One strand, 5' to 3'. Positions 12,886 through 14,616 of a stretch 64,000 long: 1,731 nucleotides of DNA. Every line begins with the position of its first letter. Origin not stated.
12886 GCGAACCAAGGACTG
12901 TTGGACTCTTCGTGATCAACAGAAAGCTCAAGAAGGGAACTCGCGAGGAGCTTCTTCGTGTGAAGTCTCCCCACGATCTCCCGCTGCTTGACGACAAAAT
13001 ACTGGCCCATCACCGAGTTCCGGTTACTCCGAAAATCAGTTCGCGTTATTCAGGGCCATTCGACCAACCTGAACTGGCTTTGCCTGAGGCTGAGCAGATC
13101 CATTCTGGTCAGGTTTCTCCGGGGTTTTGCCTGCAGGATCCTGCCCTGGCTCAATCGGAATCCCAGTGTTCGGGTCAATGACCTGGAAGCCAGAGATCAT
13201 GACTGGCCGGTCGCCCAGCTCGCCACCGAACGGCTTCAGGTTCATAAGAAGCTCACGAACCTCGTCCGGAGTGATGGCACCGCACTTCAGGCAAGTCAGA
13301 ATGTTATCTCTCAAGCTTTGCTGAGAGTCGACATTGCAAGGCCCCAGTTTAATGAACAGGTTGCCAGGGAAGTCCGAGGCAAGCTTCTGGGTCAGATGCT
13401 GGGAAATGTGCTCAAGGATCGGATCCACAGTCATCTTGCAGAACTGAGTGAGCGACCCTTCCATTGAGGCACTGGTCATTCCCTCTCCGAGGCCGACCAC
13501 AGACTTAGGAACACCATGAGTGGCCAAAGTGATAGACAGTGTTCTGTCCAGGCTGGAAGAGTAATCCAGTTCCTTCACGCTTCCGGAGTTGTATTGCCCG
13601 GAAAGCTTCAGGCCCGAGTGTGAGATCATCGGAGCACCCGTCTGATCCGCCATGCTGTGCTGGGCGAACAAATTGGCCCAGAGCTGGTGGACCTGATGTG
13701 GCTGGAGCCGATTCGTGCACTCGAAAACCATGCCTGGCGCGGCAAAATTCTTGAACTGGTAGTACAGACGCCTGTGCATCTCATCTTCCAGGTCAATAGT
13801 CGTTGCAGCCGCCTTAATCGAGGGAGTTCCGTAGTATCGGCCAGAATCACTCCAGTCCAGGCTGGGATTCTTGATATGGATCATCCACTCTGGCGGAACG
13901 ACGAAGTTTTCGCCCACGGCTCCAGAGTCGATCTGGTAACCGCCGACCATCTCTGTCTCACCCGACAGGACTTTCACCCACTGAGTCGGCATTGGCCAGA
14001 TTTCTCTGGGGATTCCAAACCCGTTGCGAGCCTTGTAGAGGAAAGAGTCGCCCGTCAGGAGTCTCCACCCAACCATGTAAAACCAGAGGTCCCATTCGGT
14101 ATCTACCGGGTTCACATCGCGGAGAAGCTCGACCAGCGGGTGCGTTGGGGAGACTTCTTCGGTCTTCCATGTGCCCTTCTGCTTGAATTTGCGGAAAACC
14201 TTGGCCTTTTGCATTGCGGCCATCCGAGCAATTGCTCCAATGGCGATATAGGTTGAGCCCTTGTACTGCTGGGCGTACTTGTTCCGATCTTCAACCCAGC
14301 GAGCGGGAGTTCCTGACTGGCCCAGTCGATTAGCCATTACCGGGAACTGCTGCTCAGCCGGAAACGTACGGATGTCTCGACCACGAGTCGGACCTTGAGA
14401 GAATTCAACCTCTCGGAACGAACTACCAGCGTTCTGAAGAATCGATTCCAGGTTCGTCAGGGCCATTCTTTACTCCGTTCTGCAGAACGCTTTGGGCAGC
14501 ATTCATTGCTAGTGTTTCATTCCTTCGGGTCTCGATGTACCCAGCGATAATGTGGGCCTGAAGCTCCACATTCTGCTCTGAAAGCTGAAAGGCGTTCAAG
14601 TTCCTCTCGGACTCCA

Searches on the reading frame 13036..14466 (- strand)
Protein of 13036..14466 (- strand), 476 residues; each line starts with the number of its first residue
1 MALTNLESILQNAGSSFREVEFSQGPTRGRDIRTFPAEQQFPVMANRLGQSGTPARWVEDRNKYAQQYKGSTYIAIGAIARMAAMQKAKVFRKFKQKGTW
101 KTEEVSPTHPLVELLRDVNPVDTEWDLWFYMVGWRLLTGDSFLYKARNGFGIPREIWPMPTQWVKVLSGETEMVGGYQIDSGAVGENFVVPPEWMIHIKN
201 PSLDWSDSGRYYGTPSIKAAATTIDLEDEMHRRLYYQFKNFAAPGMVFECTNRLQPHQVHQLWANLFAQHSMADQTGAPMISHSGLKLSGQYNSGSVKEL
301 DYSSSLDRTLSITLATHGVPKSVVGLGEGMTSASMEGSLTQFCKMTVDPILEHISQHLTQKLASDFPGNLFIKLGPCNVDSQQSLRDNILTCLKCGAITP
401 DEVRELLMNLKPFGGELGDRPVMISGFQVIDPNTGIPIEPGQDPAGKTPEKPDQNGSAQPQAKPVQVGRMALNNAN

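Call 12: search_protein_families(library=pfam, proteins=[window:13036-14466:-], max_evalue=0.01)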
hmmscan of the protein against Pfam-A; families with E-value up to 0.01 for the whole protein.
window:13036-14466:- (476 aa): 1 family
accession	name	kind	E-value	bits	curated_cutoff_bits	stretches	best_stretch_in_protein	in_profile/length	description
PF04860.17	Phage_portal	-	5.7e-40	137.9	39.1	1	73-407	4-320/321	Phage portal protein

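Call 15: find_encoding_contigs(protein=window:13036-14466:-, flank=2000, max_places=6)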
Protein window:13036-14466:- (476 aa): 3 contigs read that carry it; 1 place shown.
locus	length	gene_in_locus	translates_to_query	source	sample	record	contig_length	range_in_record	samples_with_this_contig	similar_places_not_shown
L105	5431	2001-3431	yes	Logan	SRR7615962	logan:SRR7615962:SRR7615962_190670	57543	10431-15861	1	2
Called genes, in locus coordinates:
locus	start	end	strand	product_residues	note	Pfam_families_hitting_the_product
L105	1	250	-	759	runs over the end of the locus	PF01555:N6_N4_Mtase, PF14528:LAGLIDADG_3 (weak), PF01555:N6_N4_Mtase (weak)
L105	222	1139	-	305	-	PF02195:ParB_N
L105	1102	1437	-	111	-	-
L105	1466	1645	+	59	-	-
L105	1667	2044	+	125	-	-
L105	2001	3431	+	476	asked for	PF04860:Phage_portal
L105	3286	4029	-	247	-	-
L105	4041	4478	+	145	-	PF14550:Peptidase_S78_2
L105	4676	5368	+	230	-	-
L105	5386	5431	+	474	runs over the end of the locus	PF05065:Phage_capsid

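Call 45: search_dna_similar(query=window:13036-14466:-, collection=phages, mode=protein, max_rows=15)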
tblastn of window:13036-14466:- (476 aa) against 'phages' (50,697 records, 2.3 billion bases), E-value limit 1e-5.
Records with a match: 23; places in all: 23; records where one place covers at least 80% of the query: 0.
Best place of each record, by identity: <60% 23.
By first word of the organism name: Pseudoalteromonas 7; Idiomarinaceae 2; Sinorhizobium 2; Bacillus 2; Marinomonas 2; Geobacillus 2; Parageobacillus 1; Caldibacillus 1; Bacteriophage 1; Caudoviricetes 1; and 2 more.
By host as written in the record: Idiomarinaceae bacterium N2-2 2; Sinorhizobium meliloti NRRL L-50 2; Marinomonas sp. IMCC12026 2; Geobacillus kaustophilus ATCC 8005 2; - 2; Pseudoalteromonas sp. Bq0 2; Parageobacillus thermoglucosidasius 23.6 1; Bacillus cereus MCR1 1; and 9 more.
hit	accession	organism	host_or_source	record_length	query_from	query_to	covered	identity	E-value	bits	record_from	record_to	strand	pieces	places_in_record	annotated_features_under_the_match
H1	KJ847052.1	Idiomarinaceae phage 1N2-2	Idiomarinaceae bacterium N2-2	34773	93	448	75%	26.1%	3e-19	97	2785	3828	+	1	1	putative portal protein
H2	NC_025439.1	Idiomarinaceae phage 1N2-2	Idiomarinaceae bacterium N2-2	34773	93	448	75%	26.1%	3e-19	97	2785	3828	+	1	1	portal protein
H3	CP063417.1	Parageobacillus phage JGon-2020a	Parageobacillus thermoglucosidasius 23.6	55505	95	452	75%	24.1%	2e-14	82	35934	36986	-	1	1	record has no annotation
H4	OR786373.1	Sinorhizobium phage Aussie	Sinorhizobium meliloti NRRL L-50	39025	101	463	76%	22.8%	8e-9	64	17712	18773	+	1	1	portal protein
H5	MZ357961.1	Bacillus phage Flasso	Bacillus cereus MCR1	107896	109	464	75%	23.1%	2e-8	63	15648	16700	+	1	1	portal protein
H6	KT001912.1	Bacillus phage Silence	Bacillus megaterium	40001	101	416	66%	24.7%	5e-15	84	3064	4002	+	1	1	portal protein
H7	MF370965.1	Pseudoalteromonas phage SL25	Pseudoalteromonas sp.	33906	92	426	70%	22.9%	5e-13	78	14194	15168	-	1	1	gene transfer agent portal protein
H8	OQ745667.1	Pseudoalteromonas phage PS_L5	Pseudoalteromonas marina Mano4(T)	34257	92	426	70%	22.9%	9e-13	77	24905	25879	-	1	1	gene transfer agent portal protein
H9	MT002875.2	Pseudoalteromonas phage AL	Pseudoalteromonas marina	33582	92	426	70%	22.9%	1e-12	76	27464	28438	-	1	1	portal protein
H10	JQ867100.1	Marinomonas phage P12026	Marinomonas sp. IMCC12026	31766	99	393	62%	25.6%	1e-21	104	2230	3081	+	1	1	phage portal protein, HK97 family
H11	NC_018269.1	Marinomonas phage P12026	Marinomonas sp. IMCC12026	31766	99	393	62%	25.6%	1e-21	104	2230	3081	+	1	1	portal protein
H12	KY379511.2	Pseudoalteromonas phage PHS21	Pseudoalteromonas marina mano4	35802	92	426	70%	22.4%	7e-11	71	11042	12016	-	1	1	gene transfer agent portal protein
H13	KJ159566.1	Geobacillus phage GBK2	Geobacillus kaustophilus ATCC 8005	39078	109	405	62%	25.0%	2e-12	76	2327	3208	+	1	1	portal protein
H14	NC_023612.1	Geobacillus phage GBK2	Geobacillus kaustophilus ATCC 8005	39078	109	405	62%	25.0%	2e-12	76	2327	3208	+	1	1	portal protein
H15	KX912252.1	Pseudoalteromonas phage PHS3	Pseudoalteromonas marina DSM 17587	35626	92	426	70%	22.1%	2e-10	69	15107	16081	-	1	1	gene transfer agent portal protein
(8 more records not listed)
